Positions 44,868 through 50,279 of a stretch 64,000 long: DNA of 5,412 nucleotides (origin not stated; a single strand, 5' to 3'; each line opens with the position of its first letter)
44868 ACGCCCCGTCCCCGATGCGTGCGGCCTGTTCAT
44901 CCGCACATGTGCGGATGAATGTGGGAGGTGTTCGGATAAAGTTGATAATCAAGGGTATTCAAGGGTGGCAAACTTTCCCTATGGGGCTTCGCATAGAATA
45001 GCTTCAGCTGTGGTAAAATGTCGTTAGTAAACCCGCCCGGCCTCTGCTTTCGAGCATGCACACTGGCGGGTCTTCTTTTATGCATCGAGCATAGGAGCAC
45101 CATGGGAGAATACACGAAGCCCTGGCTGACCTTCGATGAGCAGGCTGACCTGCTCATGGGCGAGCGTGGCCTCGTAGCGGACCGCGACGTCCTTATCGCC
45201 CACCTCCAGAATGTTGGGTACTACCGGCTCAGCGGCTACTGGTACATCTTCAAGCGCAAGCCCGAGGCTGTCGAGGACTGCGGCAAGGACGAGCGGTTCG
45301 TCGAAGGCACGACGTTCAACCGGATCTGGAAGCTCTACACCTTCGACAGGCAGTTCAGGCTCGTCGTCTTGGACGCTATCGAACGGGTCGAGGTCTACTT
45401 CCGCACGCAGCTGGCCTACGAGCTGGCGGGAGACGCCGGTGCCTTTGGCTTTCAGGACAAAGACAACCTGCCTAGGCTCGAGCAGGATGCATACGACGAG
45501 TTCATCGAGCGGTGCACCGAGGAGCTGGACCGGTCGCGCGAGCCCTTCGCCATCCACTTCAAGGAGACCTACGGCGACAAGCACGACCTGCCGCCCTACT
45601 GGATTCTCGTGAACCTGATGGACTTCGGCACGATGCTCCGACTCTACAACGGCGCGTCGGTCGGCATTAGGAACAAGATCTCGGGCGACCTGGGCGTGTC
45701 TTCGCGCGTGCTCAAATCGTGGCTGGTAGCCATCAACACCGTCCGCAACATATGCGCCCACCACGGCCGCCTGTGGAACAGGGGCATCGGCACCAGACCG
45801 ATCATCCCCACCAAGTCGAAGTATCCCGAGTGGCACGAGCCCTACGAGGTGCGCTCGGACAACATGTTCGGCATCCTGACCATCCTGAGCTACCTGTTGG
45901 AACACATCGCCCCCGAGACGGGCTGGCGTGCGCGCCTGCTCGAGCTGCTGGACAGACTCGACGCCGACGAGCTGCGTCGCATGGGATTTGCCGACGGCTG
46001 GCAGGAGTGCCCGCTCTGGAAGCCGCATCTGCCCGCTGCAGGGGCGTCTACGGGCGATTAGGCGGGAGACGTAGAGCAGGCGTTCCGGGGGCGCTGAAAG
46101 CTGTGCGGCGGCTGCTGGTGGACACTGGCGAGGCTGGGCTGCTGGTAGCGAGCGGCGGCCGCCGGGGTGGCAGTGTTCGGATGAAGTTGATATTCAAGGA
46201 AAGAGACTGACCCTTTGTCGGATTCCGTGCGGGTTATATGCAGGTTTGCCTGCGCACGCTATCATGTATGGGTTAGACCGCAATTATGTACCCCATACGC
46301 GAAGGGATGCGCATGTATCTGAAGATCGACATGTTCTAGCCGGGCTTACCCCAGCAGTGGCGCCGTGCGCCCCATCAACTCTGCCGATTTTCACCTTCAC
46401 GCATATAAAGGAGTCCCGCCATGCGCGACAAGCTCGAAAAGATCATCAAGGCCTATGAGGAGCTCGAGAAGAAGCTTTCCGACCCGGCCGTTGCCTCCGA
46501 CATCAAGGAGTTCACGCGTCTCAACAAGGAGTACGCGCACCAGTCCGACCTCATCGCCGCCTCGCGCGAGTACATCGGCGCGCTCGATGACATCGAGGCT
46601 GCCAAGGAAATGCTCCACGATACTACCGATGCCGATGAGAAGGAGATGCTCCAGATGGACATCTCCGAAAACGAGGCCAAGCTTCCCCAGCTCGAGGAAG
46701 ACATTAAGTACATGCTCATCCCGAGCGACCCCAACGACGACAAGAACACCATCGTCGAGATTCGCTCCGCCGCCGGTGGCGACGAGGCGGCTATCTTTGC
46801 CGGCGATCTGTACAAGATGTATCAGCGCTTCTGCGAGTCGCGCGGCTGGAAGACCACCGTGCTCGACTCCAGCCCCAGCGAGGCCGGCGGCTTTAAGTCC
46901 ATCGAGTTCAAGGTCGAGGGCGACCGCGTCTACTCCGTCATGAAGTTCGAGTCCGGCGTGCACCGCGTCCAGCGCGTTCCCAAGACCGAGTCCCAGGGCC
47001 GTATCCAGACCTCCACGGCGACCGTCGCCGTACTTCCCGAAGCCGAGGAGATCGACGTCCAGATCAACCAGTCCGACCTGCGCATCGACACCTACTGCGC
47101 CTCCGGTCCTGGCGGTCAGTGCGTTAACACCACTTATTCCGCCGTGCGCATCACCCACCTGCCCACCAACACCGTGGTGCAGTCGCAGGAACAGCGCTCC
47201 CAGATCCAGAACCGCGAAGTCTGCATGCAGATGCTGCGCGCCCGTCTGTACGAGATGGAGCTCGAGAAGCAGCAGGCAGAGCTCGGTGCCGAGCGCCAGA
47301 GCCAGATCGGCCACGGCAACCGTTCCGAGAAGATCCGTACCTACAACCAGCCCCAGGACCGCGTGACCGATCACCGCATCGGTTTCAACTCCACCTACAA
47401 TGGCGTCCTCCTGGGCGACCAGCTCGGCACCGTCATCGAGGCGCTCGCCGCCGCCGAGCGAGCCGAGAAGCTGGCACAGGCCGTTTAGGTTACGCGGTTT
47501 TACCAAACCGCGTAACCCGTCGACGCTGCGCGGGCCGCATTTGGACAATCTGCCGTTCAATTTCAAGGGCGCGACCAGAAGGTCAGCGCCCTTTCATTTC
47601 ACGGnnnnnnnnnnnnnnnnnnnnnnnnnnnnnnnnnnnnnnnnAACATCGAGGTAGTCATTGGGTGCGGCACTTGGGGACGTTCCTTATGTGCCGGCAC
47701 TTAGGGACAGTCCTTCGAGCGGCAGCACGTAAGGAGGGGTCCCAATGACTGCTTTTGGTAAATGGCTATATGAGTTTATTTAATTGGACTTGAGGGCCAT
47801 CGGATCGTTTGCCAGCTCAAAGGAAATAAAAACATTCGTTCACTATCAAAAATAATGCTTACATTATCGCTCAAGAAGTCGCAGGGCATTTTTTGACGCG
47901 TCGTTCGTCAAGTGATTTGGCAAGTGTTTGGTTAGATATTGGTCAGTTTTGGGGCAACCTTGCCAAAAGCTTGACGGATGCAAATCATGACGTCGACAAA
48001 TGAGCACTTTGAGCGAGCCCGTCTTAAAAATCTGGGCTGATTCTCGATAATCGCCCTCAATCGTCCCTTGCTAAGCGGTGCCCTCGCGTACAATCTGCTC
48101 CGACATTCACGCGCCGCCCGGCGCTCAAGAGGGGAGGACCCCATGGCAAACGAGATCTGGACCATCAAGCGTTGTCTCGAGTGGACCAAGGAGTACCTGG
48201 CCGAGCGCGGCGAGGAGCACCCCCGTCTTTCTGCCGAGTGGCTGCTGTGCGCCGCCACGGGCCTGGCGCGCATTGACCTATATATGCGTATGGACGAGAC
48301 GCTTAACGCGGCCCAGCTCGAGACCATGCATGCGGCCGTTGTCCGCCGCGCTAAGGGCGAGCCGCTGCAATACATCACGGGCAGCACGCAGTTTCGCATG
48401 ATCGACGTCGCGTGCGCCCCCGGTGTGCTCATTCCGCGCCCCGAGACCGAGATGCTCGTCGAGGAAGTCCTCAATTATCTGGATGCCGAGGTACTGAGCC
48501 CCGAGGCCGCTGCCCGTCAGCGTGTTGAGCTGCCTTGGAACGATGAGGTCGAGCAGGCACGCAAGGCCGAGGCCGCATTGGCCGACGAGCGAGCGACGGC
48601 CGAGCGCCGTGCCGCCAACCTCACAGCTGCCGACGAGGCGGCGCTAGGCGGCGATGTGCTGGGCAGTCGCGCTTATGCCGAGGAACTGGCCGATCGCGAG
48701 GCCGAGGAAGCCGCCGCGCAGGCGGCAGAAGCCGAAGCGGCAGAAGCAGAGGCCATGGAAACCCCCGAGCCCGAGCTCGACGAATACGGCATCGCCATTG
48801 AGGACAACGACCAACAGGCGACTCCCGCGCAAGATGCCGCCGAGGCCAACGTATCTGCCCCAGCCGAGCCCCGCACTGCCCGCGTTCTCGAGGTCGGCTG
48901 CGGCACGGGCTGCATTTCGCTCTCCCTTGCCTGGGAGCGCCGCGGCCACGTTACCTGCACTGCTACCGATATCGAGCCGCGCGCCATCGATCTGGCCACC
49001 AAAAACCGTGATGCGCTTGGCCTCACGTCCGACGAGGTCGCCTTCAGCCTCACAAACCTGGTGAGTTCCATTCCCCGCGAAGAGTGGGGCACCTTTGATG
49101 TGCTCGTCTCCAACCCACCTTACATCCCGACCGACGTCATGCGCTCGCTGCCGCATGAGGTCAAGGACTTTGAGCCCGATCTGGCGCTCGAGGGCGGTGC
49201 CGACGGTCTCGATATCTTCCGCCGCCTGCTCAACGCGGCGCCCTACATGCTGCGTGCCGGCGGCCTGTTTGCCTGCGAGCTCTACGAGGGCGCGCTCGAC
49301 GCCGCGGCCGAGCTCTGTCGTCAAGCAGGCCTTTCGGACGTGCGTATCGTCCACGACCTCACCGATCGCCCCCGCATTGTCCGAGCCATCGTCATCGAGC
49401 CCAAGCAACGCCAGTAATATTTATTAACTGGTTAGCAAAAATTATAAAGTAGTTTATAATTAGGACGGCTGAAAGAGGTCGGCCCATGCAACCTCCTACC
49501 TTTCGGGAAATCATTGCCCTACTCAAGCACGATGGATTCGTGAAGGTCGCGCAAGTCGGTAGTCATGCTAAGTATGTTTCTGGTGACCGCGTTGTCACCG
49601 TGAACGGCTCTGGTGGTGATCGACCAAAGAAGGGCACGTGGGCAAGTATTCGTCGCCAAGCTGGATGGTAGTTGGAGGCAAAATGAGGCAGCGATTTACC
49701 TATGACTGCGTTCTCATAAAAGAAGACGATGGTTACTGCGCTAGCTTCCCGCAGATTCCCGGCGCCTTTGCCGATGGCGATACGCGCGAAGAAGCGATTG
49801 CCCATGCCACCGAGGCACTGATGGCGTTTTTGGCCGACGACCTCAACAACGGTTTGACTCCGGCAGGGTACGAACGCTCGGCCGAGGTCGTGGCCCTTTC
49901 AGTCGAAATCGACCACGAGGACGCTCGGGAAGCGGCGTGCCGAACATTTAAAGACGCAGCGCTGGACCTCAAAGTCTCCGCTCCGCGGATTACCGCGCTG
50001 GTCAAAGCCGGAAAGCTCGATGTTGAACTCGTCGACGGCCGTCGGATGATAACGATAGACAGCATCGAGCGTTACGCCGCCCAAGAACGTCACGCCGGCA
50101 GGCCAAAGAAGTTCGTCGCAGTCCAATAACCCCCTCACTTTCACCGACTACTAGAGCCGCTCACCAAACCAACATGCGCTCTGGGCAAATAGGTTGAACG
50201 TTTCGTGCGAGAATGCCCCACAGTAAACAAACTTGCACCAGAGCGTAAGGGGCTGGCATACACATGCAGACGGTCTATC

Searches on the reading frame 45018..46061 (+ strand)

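Call 26: search_protein_families(library=pfam, proteins=[window:45018-46061:+])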
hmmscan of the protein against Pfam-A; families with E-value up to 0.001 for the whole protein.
window:45018-46061:+ (347 aa): 1 family
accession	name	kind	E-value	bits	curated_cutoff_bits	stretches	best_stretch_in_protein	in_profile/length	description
PF07751.16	Abi_2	-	6.5e-53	180.2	25.6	1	62-254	2-184/184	Abi-like protein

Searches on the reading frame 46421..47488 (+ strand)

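Call 26: search_protein_families(library=pfam, proteins=[window:46421-47488:+])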
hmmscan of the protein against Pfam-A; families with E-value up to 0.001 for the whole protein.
window:46421-47488:+ (355 aa): 2 families
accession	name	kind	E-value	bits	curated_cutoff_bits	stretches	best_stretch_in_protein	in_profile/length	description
PF03462.23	PCRF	-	4.8e-72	242.3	24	1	10-202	3-194/194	PCRF domain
PF00472.26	RF-1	-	4.8e-41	139.8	35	1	209-319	1-116/116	RF-1 domain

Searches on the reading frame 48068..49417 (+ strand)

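Call 26: search_protein_families(library=pfam, proteins=[window:48068-49417:+])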
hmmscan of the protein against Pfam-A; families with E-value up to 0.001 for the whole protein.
window:48068-49417:+ (449 aa): 9 families
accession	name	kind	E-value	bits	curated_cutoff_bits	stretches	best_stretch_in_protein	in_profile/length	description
PF17827.6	PrmC_N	-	6.6e-22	78.3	23.4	1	37-105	3-71/71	PrmC N-terminal domain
PF05175.20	MTS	-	3.5e-11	43.5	23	1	269-352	31-108/170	Methyltransferase small domain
PF13847.12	Methyltransf_31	-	2.8e-10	40.5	27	1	271-356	5-82/145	Methyltransferase domain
PF13649.12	Methyltransf_25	-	1.7e-09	38.7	27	1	273-358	1-82/97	Methyltransferase domain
PF08242.18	Methyltransf_12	-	2.8e-06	28.4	30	1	274-349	1-72/98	Methyltransferase domain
PF08241.18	Methyltransf_11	-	3.9e-06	27.8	21.2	1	274-349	1-67/95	Methyltransferase domain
PF13489.12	Methyltransf_23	-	2e-05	24.8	27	1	264-315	17-65/164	Methyltransferase domain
PF06325.19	PrmA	-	3.2e-05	24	22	1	270-361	162-242/296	Ribosomal protein L11 methyltransferase (PrmA)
PF10294.15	Methyltransf_16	-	0.00057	20.1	21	1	266-327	43-103/174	Lysine methyltransferase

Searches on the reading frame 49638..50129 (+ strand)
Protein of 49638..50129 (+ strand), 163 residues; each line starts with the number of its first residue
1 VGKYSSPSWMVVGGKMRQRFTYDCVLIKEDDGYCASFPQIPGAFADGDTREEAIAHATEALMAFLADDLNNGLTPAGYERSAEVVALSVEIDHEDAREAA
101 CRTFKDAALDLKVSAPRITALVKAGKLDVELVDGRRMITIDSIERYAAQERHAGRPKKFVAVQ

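Call 26: search_protein_families(library=pfam, proteins=[window:49638-50129:+])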
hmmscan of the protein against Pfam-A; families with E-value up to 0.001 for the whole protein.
window:49638-50129:+ (163 aa): 1 family
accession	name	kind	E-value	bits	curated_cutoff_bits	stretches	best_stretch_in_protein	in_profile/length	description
PF15919.11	HicB_lk_antitox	-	1.4e-07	32.1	27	1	28-74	8-54/123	HicB_like antitoxin of bacterial toxin-antitoxin system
